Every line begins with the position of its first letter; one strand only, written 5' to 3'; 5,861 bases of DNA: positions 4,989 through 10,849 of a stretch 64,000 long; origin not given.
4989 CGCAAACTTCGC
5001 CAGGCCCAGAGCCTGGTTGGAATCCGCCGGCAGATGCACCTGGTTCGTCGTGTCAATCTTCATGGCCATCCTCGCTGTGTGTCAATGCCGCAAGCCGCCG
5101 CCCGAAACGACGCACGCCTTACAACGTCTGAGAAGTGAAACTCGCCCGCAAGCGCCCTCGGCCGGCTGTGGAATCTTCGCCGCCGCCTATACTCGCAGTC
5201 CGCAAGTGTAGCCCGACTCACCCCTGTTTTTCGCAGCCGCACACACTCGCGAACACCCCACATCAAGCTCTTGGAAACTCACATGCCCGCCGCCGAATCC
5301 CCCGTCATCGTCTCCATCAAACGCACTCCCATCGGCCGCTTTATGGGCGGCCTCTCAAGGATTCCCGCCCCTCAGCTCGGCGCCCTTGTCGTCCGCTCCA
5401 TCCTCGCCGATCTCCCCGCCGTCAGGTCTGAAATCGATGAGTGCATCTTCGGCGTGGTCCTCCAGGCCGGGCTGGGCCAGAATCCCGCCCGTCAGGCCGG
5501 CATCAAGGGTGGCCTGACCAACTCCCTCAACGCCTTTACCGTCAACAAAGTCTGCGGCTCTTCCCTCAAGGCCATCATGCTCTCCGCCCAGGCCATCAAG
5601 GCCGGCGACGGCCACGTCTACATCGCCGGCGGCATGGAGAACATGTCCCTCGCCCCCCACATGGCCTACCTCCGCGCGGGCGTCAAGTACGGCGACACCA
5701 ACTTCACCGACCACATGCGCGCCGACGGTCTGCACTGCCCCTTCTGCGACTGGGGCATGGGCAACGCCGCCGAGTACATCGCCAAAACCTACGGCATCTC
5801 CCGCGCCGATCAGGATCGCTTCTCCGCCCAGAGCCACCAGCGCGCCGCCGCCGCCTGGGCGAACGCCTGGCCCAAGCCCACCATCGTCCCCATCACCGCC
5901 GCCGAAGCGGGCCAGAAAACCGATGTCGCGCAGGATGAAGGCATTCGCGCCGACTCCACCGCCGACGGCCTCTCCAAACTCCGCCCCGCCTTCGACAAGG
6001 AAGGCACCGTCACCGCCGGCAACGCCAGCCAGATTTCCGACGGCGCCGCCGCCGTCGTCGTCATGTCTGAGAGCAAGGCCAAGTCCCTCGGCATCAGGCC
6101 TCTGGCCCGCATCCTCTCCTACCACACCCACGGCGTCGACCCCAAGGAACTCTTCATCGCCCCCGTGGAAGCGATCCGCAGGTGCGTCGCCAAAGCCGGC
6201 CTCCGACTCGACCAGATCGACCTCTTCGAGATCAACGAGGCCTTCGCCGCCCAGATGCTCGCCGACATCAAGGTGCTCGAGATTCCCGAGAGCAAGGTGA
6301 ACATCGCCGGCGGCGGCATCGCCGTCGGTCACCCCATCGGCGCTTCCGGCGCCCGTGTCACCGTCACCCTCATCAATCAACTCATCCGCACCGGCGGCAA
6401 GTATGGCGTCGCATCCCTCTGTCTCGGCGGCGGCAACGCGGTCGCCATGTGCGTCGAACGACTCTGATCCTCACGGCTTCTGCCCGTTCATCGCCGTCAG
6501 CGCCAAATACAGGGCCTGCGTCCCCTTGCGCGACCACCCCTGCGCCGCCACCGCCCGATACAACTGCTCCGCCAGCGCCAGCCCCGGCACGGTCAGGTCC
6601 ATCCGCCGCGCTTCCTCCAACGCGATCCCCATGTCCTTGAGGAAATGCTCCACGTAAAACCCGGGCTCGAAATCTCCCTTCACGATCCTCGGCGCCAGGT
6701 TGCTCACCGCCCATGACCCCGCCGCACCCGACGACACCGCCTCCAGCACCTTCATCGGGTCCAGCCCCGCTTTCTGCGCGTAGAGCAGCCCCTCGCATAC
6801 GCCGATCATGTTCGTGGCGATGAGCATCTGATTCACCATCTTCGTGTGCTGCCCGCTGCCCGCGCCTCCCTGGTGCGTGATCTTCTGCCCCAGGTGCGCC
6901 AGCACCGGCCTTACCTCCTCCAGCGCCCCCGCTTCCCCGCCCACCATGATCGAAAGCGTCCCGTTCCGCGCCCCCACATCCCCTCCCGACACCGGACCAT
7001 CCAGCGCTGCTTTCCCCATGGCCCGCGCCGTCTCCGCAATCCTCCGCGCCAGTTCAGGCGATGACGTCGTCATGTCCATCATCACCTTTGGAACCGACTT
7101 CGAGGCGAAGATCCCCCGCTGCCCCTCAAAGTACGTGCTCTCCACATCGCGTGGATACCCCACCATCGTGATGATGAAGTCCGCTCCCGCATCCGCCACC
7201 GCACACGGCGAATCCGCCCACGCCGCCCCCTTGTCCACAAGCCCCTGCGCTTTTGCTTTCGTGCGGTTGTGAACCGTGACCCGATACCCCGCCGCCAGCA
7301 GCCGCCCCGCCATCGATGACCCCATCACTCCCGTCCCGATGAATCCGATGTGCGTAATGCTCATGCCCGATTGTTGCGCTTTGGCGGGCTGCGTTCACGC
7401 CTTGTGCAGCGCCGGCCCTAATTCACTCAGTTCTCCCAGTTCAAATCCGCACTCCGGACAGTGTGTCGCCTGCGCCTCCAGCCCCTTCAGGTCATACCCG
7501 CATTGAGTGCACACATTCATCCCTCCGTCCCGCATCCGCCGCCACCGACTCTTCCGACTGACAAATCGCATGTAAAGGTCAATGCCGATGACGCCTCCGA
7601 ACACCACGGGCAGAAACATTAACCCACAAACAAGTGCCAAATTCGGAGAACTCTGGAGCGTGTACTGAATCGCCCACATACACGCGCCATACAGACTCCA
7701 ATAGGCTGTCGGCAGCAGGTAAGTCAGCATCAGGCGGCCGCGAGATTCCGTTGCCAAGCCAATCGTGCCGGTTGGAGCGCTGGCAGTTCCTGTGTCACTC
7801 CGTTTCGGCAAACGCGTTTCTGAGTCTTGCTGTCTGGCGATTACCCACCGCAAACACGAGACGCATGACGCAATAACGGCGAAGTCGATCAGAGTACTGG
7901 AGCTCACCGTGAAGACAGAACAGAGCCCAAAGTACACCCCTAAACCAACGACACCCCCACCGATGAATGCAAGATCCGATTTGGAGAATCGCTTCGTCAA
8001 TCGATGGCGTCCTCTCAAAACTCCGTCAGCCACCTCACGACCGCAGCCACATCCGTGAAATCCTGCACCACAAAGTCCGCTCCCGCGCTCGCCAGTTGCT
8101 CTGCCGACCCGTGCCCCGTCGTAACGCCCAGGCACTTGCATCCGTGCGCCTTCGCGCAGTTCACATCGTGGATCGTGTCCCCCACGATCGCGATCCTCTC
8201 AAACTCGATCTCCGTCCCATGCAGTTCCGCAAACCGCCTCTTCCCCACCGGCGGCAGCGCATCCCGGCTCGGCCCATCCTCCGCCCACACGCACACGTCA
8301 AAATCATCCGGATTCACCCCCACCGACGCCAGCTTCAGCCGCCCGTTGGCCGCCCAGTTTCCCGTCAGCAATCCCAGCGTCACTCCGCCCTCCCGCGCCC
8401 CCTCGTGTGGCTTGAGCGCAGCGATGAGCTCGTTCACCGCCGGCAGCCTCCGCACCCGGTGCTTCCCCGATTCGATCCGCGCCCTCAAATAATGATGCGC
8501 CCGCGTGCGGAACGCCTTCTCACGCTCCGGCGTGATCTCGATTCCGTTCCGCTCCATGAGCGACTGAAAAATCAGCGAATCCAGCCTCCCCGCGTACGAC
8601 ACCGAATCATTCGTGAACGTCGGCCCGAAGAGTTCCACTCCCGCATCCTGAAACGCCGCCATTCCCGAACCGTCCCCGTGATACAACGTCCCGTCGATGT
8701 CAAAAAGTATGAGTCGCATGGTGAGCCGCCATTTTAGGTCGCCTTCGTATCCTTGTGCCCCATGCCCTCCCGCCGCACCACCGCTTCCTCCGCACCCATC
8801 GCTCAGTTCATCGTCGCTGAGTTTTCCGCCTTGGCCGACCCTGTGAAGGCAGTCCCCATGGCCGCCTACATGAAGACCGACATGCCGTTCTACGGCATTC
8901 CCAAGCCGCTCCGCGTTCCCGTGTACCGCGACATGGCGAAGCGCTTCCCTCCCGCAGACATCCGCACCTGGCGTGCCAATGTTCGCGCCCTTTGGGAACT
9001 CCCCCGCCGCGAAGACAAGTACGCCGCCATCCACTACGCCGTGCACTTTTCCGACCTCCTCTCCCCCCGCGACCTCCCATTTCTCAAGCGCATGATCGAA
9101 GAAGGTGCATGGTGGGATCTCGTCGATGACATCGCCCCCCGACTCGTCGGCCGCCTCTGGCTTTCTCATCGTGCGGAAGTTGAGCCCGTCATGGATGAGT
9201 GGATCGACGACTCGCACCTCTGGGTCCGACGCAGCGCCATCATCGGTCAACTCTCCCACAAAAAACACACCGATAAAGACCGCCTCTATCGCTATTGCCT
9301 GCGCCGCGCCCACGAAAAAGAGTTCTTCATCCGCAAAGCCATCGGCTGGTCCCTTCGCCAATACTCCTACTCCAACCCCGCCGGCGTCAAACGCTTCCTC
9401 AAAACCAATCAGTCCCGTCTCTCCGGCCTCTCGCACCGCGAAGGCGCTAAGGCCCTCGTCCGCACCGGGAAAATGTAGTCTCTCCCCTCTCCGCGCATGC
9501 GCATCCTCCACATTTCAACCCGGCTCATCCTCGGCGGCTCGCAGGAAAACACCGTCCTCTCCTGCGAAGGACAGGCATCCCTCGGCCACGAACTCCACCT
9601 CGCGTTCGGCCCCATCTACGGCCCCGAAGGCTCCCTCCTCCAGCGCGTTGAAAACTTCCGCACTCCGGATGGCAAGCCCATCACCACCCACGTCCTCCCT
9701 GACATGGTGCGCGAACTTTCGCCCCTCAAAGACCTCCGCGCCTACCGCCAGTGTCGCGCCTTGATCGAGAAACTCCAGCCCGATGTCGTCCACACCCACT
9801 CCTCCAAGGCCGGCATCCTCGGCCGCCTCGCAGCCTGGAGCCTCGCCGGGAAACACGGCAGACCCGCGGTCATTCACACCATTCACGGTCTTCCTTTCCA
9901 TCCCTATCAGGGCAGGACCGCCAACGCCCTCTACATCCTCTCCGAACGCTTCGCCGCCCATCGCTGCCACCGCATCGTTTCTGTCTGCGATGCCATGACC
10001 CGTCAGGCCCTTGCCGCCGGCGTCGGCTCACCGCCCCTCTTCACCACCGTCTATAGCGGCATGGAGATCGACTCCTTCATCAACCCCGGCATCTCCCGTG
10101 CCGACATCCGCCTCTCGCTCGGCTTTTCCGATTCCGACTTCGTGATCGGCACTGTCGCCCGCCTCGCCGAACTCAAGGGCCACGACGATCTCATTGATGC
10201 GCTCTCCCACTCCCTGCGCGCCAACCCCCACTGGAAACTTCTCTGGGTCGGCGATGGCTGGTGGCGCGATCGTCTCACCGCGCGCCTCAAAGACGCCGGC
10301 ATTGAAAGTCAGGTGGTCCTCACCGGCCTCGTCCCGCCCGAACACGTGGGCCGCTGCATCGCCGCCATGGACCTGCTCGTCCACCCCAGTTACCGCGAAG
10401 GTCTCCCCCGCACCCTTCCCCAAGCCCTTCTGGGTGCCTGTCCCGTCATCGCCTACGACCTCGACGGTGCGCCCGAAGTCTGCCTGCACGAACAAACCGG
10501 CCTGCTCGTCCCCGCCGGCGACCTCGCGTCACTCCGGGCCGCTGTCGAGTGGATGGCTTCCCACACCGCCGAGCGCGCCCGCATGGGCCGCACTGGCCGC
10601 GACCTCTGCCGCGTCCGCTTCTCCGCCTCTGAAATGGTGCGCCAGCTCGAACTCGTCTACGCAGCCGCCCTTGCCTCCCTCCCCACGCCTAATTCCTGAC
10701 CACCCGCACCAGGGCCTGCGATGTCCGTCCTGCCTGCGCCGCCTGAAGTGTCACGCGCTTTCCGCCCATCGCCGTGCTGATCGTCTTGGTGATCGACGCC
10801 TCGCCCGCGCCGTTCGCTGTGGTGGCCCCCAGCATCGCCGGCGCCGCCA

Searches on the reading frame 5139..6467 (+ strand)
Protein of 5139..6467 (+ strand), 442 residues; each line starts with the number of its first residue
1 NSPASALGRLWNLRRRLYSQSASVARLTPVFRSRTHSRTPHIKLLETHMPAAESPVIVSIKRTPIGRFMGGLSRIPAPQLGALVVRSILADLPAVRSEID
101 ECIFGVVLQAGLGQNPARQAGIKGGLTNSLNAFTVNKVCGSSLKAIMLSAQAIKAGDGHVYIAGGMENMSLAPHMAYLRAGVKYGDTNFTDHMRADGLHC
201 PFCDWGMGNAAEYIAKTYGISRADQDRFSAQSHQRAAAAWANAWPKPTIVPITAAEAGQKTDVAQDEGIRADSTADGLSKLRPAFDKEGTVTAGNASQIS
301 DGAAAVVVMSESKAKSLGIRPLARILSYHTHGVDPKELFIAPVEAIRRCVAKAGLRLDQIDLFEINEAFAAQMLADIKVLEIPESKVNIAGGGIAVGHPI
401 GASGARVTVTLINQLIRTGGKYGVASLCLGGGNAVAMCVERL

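Call 47: search_protein_families(library=pfam, proteins=[window:5139-6467:+], max_evalue=0.00001)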
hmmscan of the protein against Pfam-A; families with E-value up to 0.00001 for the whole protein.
window:5139-6467:+ (442 aa): 2 families
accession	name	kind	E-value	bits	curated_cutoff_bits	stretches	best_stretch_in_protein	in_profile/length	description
PF00108.29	Thiolase_N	-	1.1e-83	281.1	26.4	1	56-312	2-260/260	Thiolase, N-terminal domain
PF02803.24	Thiolase_C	-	3.6e-47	159.5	27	1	320-441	2-123/123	Thiolase, C-terminal domain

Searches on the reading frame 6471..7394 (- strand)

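Call 47: search_protein_families(library=pfam, proteins=[window:6471-7394:-], max_evalue=0.00001)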
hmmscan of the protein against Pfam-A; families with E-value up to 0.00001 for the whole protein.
window:6471-7394:- (307 aa): 4 families
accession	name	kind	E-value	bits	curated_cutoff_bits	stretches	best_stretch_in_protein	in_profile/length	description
PF03446.21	NAD_binding_2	-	3.4e-48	164.1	21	1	16-176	2-160/161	NAD binding domain of 6-phosphogluconate dehydrogenase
PF14833.11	NAD_binding_11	-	6.9e-40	136.5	30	1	179-296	1-119/122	NAD-binding of NADP-dependent 3-hydroxyisobutyrate dehydrogenase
PF03807.23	F420_oxidored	-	4.8e-08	33.9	21.6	1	16-78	2-67/94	NADP oxidoreductase coenzyme F420-dependent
PF01488.26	Shikimate_DH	-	6.3e-06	26.8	24.3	0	5-56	4-56/138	Shikimate / quinate 5-dehydrogenase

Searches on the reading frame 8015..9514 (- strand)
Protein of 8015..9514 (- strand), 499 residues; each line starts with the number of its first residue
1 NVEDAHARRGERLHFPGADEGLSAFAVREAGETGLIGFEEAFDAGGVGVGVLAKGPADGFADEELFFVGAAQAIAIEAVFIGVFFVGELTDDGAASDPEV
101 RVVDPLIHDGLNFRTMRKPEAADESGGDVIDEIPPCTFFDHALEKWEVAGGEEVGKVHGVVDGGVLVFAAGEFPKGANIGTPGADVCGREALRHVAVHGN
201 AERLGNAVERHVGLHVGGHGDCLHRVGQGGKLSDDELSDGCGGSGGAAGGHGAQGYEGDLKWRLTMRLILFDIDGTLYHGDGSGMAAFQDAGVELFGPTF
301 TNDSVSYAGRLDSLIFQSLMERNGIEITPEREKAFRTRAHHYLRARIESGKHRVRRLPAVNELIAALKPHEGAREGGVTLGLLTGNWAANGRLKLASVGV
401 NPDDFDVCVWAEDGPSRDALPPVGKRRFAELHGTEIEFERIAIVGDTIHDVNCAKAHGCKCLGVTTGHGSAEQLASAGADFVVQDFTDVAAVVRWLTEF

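Call 47: search_protein_families(library=pfam, proteins=[window:8015-9514:-], max_evalue=0.00001)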
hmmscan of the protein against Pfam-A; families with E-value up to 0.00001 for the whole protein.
window:8015-9514:- (499 aa): 4 families
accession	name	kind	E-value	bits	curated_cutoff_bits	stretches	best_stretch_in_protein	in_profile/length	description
PF13242.12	Hydrolase_like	-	2.4e-10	40.6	22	1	434-488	17-74/75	HAD-hyrolase-like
PF13419.12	HAD_2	-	1.8e-09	38.4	23.8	1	269-464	1-178/178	Haloacid dehalogenase-like hydrolase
PF12710.13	HAD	-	1.2e-08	36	27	1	269-455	1-189/189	haloacid dehalogenase-like hydrolase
PF00702.32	Hydrolase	-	1.2e-08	36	26.4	1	266-458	1-191/191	haloacid dehalogenase-like hydrolase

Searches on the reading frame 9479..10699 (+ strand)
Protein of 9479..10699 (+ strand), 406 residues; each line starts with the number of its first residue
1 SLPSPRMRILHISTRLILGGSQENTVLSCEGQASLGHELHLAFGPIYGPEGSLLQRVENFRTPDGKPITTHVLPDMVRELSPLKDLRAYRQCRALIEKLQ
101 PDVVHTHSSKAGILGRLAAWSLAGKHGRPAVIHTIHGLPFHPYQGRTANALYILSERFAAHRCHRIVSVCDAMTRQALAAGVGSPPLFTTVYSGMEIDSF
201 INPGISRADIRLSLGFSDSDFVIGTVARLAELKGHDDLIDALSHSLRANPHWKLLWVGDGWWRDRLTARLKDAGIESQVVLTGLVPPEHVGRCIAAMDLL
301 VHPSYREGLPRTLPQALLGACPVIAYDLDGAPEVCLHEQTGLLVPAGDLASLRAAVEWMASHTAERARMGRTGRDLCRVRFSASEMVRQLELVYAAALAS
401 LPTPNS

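Call 47: search_protein_families(library=pfam, proteins=[window:9479-10699:+], max_evalue=0.00001)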
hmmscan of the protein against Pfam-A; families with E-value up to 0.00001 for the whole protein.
window:9479-10699:+ (406 aa): 5 families
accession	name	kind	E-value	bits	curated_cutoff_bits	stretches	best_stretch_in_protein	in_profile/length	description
PF00534.26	Glycos_transf_1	-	2.3e-28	99.3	26.4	1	209-374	4-170/172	Glycosyl transferases group 1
PF13692.12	Glyco_trans_1_4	-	6.8e-27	94.9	27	1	221-360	2-140/142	Glycosyl transferases group 1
PF13579.12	Glyco_trans_4_4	-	2.5e-21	77.1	29.7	1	19-184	1-149/158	Glycosyl transferase 4-like domain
PF13439.12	Glyco_transf_4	-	6.1e-19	69.1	28.5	1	26-183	9-155/170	Glycosyltransferase Family 4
PF13477.12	Glyco_trans_4_2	-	5.4e-09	36.8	23.4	1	68-167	45-136/139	Glycosyl transferase 4-like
